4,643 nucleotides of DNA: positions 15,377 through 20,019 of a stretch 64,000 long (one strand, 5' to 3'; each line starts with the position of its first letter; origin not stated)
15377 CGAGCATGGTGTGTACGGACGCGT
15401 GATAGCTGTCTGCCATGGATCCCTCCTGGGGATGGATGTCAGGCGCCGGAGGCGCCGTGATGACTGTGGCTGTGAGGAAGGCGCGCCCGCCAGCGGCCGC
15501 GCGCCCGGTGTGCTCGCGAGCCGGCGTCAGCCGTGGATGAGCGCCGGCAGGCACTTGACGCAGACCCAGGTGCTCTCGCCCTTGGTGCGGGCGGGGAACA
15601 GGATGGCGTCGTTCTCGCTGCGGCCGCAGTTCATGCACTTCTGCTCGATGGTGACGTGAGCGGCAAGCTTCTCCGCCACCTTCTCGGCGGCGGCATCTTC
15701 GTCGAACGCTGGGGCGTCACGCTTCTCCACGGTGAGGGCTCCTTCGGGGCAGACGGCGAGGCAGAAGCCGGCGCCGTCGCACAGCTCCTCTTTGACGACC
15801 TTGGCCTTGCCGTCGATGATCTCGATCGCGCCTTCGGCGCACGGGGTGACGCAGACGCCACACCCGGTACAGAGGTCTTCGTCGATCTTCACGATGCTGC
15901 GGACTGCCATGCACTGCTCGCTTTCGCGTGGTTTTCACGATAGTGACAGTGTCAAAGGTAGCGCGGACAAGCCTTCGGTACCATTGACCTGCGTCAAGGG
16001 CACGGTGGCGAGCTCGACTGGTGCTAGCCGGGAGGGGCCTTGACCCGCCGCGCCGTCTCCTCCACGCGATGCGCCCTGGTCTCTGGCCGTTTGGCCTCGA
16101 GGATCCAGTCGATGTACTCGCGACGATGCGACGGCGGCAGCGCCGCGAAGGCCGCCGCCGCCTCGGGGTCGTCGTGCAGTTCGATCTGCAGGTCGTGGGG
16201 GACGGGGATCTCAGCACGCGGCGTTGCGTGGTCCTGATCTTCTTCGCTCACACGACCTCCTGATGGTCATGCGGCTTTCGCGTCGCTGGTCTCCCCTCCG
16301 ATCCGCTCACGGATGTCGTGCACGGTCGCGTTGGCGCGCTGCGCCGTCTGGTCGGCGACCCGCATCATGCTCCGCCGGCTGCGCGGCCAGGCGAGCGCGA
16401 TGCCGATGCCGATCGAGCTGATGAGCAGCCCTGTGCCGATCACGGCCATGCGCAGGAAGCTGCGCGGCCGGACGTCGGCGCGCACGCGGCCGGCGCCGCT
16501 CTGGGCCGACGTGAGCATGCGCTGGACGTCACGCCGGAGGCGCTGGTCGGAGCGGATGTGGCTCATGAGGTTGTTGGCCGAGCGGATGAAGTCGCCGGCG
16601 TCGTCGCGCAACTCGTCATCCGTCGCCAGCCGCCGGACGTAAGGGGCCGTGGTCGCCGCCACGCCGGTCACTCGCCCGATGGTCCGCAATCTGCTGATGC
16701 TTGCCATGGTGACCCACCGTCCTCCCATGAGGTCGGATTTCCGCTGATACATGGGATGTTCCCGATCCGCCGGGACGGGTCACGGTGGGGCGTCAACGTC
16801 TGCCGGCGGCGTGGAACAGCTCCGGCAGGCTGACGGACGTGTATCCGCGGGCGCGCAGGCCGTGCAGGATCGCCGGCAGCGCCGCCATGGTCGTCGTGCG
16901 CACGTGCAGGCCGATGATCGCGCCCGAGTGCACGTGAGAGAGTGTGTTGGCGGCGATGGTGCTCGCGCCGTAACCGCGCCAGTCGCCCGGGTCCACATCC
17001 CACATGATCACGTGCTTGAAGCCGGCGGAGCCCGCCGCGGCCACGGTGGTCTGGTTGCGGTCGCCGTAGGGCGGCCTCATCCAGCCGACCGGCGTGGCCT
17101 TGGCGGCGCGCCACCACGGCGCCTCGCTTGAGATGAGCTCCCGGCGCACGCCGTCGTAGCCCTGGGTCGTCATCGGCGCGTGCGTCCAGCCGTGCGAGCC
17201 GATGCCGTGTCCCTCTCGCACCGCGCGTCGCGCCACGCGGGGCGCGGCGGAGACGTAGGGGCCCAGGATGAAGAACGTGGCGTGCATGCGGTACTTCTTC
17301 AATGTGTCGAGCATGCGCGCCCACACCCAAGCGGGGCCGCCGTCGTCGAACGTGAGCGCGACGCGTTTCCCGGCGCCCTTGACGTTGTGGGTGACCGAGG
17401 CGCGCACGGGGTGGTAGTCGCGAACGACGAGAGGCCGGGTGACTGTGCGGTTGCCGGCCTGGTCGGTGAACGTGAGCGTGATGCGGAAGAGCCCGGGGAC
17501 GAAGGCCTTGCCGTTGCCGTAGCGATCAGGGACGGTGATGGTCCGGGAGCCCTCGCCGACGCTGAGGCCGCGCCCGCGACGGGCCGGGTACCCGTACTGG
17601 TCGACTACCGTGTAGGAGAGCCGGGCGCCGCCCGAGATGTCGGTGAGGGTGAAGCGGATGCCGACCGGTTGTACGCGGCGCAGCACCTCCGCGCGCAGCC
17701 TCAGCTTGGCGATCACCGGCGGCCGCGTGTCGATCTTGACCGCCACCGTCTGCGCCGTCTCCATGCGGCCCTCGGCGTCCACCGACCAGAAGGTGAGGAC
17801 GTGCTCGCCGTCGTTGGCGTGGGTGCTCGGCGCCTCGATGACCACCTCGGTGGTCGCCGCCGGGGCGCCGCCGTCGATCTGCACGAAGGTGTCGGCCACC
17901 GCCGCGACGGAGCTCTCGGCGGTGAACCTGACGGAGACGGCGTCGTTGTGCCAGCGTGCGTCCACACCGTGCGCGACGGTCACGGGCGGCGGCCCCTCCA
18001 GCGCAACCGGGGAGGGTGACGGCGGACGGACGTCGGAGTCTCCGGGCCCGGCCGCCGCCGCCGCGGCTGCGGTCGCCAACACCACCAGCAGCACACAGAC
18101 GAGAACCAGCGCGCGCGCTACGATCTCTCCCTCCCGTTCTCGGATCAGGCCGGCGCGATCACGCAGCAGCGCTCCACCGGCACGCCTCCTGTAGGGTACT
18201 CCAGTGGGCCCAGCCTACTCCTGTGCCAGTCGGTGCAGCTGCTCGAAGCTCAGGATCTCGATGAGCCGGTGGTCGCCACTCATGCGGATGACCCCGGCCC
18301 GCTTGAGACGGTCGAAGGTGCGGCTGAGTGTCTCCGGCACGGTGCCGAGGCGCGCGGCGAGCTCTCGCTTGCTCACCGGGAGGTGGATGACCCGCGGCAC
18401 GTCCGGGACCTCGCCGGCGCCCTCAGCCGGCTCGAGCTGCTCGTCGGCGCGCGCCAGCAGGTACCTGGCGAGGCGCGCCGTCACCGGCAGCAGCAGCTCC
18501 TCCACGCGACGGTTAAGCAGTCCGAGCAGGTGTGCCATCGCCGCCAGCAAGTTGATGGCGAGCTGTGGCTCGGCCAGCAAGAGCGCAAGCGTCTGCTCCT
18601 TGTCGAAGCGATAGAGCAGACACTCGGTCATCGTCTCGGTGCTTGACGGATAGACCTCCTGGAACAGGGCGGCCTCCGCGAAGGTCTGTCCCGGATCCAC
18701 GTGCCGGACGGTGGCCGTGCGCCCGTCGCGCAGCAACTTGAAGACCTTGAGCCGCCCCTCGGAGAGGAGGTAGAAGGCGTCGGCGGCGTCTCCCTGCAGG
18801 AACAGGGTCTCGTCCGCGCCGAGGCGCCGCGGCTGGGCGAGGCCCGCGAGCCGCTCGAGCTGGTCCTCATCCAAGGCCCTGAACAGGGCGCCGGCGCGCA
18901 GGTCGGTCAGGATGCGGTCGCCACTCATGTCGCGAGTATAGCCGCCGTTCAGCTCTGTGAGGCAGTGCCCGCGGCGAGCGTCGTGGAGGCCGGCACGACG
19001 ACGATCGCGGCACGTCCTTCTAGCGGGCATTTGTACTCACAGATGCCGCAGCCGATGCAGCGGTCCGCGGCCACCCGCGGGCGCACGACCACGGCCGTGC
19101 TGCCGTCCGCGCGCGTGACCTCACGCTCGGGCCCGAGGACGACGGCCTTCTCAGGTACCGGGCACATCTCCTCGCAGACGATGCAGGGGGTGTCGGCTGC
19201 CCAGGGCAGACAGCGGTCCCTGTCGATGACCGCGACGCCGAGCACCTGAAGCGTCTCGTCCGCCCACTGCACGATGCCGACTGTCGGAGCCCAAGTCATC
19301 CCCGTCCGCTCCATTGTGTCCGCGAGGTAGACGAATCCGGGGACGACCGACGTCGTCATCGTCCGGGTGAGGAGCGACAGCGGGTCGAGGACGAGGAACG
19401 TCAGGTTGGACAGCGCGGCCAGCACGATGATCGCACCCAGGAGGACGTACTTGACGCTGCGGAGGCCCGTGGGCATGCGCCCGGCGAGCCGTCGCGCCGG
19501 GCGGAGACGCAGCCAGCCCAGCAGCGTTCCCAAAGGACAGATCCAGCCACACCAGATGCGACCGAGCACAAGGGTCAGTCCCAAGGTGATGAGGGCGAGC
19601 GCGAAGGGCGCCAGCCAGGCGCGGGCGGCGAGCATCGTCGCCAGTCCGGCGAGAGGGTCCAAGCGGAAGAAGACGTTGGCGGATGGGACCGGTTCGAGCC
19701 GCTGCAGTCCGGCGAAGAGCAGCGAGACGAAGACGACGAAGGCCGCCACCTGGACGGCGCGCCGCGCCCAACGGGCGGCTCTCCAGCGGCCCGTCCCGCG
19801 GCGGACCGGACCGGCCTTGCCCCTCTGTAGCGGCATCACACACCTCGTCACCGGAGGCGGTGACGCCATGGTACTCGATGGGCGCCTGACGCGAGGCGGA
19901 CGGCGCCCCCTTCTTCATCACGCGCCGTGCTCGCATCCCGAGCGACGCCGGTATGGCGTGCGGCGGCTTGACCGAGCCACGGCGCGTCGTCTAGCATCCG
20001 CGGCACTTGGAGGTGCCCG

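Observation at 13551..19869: Compact minus-strand Ni-CODH module: cooS + 2x[4Fe-4S] ferredoxin + NapH-like membrane polyferredoxin + Crp/Fnr regulator, without cooC or hydrogenase genes in view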

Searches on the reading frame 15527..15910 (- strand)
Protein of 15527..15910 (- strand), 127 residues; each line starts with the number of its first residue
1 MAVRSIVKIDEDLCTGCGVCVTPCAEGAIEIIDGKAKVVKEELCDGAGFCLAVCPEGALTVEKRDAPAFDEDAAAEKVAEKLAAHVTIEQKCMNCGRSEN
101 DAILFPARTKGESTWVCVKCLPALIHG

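Call 3: search_protein_families(library=pfam, proteins=[window:15527-15910:-], max_evalue=0.01)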
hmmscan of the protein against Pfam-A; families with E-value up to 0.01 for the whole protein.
window:15527-15910:- (127 aa): 11 families
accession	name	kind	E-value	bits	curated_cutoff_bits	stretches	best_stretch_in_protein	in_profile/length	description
PF13237.11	Fer4_10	-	1.2e-10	41.5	25.5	2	7-55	2-53/53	4Fe-4S dicluster domain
PF12837.12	Fer4_6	-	1.4e-10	41.1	25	2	6-29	1-24/24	4Fe-4S binding domain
PF12838.12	Fer4_7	-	1.5e-09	38.6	27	2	44-97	2-43/52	4Fe-4S dicluster domain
PF14697.11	Fer4_21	-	6.7e-09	36.2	35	1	8-59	2-57/59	4Fe-4S dicluster domain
PF00037.32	Fer4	-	1.9e-08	34.2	21.1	2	7-30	1-24/24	4Fe-4S binding domain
PF12797.12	Fer4_2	-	2.5e-07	30.6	24.5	1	7-25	3-21/22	4Fe-4S binding domain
PF25160.1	LdpA_Fe-S-bd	-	7.3e-07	29.3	27.6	1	26-60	15-44/49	LdpA Fe-S cluster-binding domain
PF13187.11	Fer4_9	-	6.3e-06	26.6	27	1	14-58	2-51/52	4Fe-4S dicluster domain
PF13459.11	Fer4_15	-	0.0001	23.4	22.4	1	7-60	1-65/66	4Fe-4S single cluster domain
PF13183.11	Fer4_8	-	0.0012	19.8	27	0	44-97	5-59/68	4Fe-4S dicluster domain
PF13484.11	Fer4_16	-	0.0089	17.2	30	0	44-96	2-57/66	4Fe-4S double cluster binding domain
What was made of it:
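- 15527..15910 (-): Dedicated ferredoxin, 127 aa. The N-terminal domain has two Fe-S motifs (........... and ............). The C-terminal part has a CxxC...CxxC knuckle (zinc-ribbon or rubredoxin-like). Several Fer4 Pfam families match (call 3).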

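Call 4: search_protein_families(library=ncbifam, proteins=[window:15527-15910:-], max_evalue=0.01)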
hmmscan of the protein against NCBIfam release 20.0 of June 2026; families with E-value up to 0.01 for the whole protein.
window:15527-15910:- (127 aa): 64 families (the best 25 are shown)
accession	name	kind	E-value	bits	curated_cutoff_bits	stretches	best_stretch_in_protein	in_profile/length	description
NF040864.1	HgcB_ferredoxin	equivalog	3.2e-10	39.7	99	2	7-63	9-65/93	mercury methylation ferredoxin HgcB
NF040770.1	hetero_SS_HdrA2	exception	1.7e-09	36.4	1100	1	8-96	573-659/777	CoB-CoM heterodisulfide reductase HdrA2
TIGR02179.1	PorD_KorD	subfamily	1e-08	35.1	60.05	1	6-32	49-75/78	2-oxoacid:acceptor oxidoreductase, delta subunit, pyruvate/2-ketoisovalerate family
TIGR03294.1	FrhG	equivalog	1.5e-08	34.7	245.5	1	9-58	171-219/228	coenzyme F420 hydrogenase subunit gamma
NF045766.1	PhenlGlyoxDHPadI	equivalog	1.8e-08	33.6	700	1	5-76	79-149/443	NADH-dependent phenylglyoxylate dehydrogenase subunit beta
NF005503.0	PRK07118.1-2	equivalog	4.4e-08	32.7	252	1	4-39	159-194/292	RnfABCDGE type electron transport complex subunit B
NF005506.0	PRK07118.1-5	equivalog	6e-08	32.4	388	2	5-36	163-194/279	Fe-S cluster domain-containing protein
NF038196.1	ferrodoxin_EFR1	subfamily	8.1e-08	32.6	75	1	10-64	183-234/242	EFR1 family ferrodoxin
NF045790.1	OxalOxreddelta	equivalog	1.6e-07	30.8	230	1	9-60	257-307/316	oxalate oxidoreductase subunit delta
NF040684.1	PorD_Arch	equivalog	2e-07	31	120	1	6-32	56-82/85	pyruvate synthase subunit PorD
NF043069.1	T4HPD_activ_SAM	equivalog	2.7e-07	30.2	425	1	7-61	46-99/299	trans-4-hydroxy-L-proline dehydratase activase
NF006221.0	PRK08348.1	subfamily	4.4e-07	29.7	124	1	3-66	35-99/136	NADH-plastoquinone oxidoreductase subunit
TIGR02700.1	flavo_MJ0208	hypoth_equivalog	6.4e-07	28.9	251.35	1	8-60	144-195/234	dihydromethanopterin reductase (acceptor)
NF006808.0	PRK09326.1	equivalog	8.6e-07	28.1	444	1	36-97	6-63/341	F420H2 dehydrogenase subunit F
NF006183.0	PRK08318.1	equivalog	1.5e-06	27.3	335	1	5-67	335-403/422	NAD-dependent dihydropyrimidine dehydrogenase subunit PreA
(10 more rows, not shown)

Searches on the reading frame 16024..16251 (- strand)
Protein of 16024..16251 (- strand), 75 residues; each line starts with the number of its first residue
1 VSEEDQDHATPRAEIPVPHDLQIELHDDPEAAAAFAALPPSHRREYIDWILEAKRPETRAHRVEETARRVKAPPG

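Call 3: search_protein_families(library=pfam, proteins=[window:16024-16251:-], max_evalue=0.01)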
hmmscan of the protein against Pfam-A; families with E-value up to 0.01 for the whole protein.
window:16024-16251:- (75 aa): 1 family
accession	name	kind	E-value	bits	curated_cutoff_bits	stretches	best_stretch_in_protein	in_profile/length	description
PF13376.11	OmdA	-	2.1e-21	76.1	25.6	1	14-69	1-56/60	Bacteriocin-protection, YdeI or OmpD-Associated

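Call 4: search_protein_families(library=ncbifam, proteins=[window:16024-16251:-], max_evalue=0.01)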
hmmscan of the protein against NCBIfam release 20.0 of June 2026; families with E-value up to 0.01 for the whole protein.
window:16024-16251:- (75 aa): 0 families

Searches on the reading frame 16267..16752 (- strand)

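Call 3: search_protein_families(library=pfam, proteins=[window:16267-16752:-], max_evalue=0.01)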
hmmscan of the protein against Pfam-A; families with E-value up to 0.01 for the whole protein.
window:16267-16752:- (161 aa): 1 family
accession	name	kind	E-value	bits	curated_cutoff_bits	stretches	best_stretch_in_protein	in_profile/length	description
PF21597.2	TetR_C_43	-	0.006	17.2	27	1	67-103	40-75/105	Transcriptional regulator SbtR-like, C-terminal domain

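Call 4: search_protein_families(library=ncbifam, proteins=[window:16267-16752:-], max_evalue=0.01)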
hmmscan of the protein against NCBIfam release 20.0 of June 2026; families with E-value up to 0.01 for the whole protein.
window:16267-16752:- (161 aa): 0 families

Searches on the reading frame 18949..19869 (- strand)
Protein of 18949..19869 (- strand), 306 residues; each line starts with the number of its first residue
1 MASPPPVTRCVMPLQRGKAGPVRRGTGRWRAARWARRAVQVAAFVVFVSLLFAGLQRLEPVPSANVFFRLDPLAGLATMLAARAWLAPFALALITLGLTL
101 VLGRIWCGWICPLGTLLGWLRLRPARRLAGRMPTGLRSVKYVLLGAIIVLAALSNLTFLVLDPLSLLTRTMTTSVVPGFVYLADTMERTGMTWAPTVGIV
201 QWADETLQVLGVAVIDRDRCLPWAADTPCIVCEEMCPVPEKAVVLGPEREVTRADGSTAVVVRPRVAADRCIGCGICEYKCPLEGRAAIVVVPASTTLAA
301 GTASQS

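Call 3: search_protein_families(library=pfam, proteins=[window:18949-19869:-], max_evalue=0.01)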
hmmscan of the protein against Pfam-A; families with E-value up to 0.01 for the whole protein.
window:18949-19869:- (306 aa): 11 families
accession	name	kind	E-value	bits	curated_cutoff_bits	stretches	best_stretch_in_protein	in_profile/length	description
PF12801.12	Fer4_5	-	1.3e-10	41.5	22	1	87-122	4-39/48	4Fe-4S binding domain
PF12837.12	Fer4_6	-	0.00019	21.7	25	1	264-282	2-20/24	4Fe-4S binding domain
PF12797.12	Fer4_2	-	0.00033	20.9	24.5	1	264-282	3-21/22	4Fe-4S binding domain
PF00037.32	Fer4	-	0.00054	20.1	21.1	1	268-282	5-19/24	4Fe-4S binding domain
PF12838.12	Fer4_7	-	0.00055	20.8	27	1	229-282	5-49/52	4Fe-4S dicluster domain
PF13187.11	Fer4_9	-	0.0008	19.8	27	1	229-282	5-48/52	4Fe-4S dicluster domain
PF13534.11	Fer4_17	-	0.00083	20.3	22.2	1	229-282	5-57/61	4Fe-4S dicluster domain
PF13237.11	Fer4_10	-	0.0012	19.2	25.5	1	214-282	3-53/53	4Fe-4S dicluster domain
PF12800.12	Fer4_4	-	0.0045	17.7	24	1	269-282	2-15/17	4Fe-4S binding domain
PF13183.11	Fer4_8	-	0.0052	17.7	27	0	229-283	8-66/68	4Fe-4S dicluster domain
PF14697.11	Fer4_21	-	0.0052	17.3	35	1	266-293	3-30/59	4Fe-4S dicluster domain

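Call 4: search_protein_families(library=ncbifam, proteins=[window:18949-19869:-], max_evalue=0.01)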
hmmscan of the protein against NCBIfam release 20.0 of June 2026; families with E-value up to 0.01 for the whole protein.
window:18949-19869:- (306 aa): 14 families
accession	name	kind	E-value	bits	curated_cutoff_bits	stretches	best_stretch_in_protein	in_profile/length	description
NF007012.0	PRK09476.1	equivalog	2.1e-14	53.3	269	1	209-301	127-213/254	ferredoxin-type protein NapG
TIGR02163.1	napH_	subfamily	8.3e-11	41.9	213.05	1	34-278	3-243/255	NapH/MauN family ferredoxin-type protein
NF007013.0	PRK09477.1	equivalog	1.6e-10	40.6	234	1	24-280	14-268/286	quinol dehydrogenase ferredoxin subunit NapH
TIGR00397.1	mauM_napG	subfamily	4.1e-09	36.3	178.85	1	210-300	122-205/213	MauM/NapG family ferredoxin-type protein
NF009945.0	PRK13409.1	equivalog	1.8e-06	26.9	469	1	212-293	4-72/592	ribosome biogenesis/translation initiation ATPase RLI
NF042909.1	FMH_DH_FwdF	exception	3.4e-06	26.4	375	1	209-289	129-198/336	tungsten-dependent formylmethanofuran dehydrogenase subunit FwdF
TIGR02745.1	ccoG_rdxA_fixG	equivalog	2.5e-05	23.4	316.7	1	85-132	52-101/435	cytochrome c oxidase accessory protein CcoG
NF007205.0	PRK09626.1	equivalog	0.00028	20.9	93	1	228-282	21-67/105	2-oxoglutarate-acceptor oxidoreductase subunit OorD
TIGR01971.1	NuoI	subfamily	0.00079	19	113.05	0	267-284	40-57/121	NADH-quinone oxidoreductase, chain I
NF004539.0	PRK05888.1-5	equivalog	0.0011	18.6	225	1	229-293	66-121/162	NADH-quinone oxidoreductase subunit NuoI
TIGR02512.1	FeFe_hydrog_A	subfamily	0.0019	17.2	405.95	1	228-284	11-65/375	[FeFe] hydrogenase, group A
NF004538.0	PRK05888.1-4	equivalog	0.0026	17.4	135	1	229-285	66-116/162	NADH-quinone oxidoreductase subunit NuoI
NF058577.1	FdxA_fam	equivalog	0.0063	16.7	65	1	268-283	6-21/52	4Fe-4S ferredoxin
NF033683.1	di_4Fe-4S_YfhL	equivalog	0.0083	16.4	86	0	268-284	6-22/80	YfhL family 4Fe-4S dicluster ferredoxin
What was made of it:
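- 18949..19869 (-): Truncated NapH-NapG-like membrane Fe-S protein, 306 aa. An accessory or decaying member, not part of the conserved core. Fer4_5 matches, with weak NapG/NapH hits far below the NCBIfam cut-offs (calls 3, 4).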
